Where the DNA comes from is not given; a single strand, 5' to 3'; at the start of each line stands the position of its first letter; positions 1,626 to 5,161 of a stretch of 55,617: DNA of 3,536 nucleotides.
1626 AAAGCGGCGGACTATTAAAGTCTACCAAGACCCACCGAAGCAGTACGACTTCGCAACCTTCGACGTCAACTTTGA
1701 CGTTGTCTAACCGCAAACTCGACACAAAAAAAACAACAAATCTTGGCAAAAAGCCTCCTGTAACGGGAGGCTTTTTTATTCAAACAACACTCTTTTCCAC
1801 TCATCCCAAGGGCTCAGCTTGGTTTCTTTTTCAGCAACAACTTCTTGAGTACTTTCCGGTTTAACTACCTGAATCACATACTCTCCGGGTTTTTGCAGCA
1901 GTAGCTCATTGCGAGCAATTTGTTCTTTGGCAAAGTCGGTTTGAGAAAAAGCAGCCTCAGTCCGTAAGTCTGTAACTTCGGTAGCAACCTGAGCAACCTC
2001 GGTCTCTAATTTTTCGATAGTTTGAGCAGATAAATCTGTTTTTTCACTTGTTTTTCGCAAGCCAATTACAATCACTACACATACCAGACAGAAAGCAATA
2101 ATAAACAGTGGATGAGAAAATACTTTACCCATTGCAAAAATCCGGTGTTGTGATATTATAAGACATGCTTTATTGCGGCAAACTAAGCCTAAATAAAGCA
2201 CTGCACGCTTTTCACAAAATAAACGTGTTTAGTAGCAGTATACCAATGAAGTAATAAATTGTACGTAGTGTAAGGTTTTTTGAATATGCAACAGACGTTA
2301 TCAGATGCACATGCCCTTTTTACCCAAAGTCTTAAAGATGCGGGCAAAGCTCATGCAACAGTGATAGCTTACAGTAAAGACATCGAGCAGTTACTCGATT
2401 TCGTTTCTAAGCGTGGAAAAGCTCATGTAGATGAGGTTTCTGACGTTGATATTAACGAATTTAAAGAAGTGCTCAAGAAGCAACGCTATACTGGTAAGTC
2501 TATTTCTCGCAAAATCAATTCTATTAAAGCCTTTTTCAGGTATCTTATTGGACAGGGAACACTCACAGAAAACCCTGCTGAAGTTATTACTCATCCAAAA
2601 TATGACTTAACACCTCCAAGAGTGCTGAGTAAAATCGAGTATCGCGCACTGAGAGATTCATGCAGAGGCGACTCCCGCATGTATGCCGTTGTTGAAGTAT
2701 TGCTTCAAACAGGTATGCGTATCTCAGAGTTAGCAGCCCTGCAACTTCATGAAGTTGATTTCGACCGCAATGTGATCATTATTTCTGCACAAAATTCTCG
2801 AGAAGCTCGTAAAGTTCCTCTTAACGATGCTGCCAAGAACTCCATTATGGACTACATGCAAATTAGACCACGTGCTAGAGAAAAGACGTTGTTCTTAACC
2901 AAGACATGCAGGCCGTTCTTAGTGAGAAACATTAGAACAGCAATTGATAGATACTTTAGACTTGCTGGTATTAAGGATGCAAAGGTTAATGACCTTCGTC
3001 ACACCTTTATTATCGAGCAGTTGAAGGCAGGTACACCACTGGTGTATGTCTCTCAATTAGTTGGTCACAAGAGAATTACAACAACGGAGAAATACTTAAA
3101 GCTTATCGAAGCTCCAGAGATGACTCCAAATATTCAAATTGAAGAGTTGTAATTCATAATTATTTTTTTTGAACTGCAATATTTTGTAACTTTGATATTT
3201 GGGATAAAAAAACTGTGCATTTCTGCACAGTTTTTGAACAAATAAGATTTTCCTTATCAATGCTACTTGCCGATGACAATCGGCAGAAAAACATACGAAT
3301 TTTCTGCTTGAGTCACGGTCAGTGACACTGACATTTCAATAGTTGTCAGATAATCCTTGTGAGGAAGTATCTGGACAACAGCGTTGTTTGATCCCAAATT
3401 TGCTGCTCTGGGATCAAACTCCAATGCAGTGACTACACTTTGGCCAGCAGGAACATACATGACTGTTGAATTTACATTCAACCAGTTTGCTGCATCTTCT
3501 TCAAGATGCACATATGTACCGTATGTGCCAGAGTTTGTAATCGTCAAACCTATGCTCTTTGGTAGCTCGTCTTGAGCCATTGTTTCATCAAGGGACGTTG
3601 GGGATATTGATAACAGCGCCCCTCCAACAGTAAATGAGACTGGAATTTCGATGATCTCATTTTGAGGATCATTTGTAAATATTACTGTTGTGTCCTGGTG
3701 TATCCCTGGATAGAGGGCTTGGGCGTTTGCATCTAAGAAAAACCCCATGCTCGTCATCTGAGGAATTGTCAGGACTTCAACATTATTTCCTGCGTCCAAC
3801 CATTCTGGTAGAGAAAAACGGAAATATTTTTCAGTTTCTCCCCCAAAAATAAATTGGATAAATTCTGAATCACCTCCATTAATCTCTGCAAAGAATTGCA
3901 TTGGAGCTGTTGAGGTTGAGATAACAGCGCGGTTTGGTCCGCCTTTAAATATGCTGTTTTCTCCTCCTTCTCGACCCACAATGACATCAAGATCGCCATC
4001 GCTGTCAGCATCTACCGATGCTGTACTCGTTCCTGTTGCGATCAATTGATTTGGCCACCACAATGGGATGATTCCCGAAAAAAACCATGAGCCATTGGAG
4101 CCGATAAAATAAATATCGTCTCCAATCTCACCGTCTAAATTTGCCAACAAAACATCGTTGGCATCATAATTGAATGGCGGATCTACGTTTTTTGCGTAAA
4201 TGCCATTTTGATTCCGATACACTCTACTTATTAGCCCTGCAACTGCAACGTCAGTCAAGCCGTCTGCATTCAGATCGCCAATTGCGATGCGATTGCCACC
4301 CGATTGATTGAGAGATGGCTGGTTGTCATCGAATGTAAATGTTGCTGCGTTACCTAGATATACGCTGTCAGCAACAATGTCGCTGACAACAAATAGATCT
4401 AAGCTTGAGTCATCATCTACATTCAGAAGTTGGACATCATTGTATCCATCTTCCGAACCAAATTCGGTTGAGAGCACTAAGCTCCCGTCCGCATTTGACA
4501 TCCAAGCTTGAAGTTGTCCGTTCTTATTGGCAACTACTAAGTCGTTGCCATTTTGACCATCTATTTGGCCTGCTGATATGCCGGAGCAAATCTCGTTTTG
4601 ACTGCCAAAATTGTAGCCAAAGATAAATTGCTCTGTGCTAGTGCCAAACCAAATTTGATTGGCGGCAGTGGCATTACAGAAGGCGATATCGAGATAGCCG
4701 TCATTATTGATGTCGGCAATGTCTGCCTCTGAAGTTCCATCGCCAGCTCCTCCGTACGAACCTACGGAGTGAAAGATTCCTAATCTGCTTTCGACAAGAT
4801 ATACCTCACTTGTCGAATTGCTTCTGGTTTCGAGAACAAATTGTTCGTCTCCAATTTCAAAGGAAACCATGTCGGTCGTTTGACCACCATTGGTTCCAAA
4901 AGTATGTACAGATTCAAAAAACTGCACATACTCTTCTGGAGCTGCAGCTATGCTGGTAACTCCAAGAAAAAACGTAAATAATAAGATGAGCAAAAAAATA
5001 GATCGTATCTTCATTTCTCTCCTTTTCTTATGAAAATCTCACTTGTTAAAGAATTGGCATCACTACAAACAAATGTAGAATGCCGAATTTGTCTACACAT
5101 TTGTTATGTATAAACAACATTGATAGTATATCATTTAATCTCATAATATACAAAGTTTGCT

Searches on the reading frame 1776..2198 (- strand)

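Call 69: search_protein_families(library=pfam, proteins=[window:1776-2198:-], max_evalue=0.0001)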
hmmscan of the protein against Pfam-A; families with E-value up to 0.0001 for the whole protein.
window:1776-2198:- (140 aa): 2 families
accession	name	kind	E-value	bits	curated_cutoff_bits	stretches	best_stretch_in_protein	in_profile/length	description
PF04977.20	DivIC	-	4e-09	36.6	28.9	1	33-113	2-79/80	Septum formation initiator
PF06103.16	DUF948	-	2.3e-05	24.9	37.2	1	34-90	8-64/89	Bacterial protein of unknown function (DUF948)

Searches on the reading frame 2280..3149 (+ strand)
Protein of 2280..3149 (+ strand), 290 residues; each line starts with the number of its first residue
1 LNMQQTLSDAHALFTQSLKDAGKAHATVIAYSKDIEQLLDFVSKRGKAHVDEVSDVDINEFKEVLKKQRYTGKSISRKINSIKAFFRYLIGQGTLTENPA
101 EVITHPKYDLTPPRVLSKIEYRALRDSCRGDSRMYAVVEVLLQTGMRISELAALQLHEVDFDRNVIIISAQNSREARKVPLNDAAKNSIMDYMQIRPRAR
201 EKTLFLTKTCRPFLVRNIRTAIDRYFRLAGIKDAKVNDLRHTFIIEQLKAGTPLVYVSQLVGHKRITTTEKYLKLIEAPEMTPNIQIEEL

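Call 69: search_protein_families(library=pfam, proteins=[window:2280-3149:+], max_evalue=0.0001)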
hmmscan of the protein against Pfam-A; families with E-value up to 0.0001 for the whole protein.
window:2280-3149:+ (290 aa): 4 families
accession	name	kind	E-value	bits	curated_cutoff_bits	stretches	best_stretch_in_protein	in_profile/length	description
PF00589.27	Phage_integrase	-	4.2e-28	98.7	27.1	1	116-274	3-167/172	Phage integrase family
PF02899.23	Phage_int_SAM_1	-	2.4e-11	44.2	22.3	1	14-93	4-83/83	Phage integrase, N-terminal SAM-like domain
PF13495.12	Phage_int_SAM_4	-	2.6e-10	41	27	1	14-91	5-80/85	Phage integrase, N-terminal SAM-like domain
PF13102.12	Phage_int_SAM_5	-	3.2e-05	24.7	22.3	0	22-100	17-93/98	Phage integrase SAM-like domain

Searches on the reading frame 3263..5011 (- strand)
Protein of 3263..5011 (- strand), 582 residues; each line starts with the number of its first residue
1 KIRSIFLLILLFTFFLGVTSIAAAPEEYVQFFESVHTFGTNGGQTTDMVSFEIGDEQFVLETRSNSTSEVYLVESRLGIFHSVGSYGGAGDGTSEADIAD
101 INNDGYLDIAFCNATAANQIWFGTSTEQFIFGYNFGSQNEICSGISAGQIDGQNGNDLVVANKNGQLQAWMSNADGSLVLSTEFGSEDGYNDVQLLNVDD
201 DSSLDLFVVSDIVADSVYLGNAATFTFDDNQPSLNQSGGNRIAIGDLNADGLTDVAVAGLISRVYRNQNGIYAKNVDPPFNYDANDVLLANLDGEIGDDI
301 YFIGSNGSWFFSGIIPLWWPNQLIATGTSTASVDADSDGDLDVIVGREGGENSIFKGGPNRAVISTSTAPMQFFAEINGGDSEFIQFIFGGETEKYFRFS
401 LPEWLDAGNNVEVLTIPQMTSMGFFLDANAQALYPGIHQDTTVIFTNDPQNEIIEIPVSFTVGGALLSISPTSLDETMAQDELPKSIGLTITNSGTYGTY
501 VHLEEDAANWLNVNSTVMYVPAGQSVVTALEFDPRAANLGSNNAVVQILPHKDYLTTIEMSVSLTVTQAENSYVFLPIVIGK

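Call 8: search_protein_families(library=pfam, proteins=[window:3263-5011:-], max_evalue=0.00001)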
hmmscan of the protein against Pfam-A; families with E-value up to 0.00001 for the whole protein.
window:3263-5011:- (582 aa): 2 families
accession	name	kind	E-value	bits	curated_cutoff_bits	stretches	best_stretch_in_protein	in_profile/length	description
PF13517.12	FG-GAP_3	-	1.1e-14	55.2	26.9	0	198-257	2-61/61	FG-GAP-like repeat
PF01839.29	FG-GAP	-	4.7e-08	33.2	22.1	0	239-258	2-21/37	FG-GAP repeat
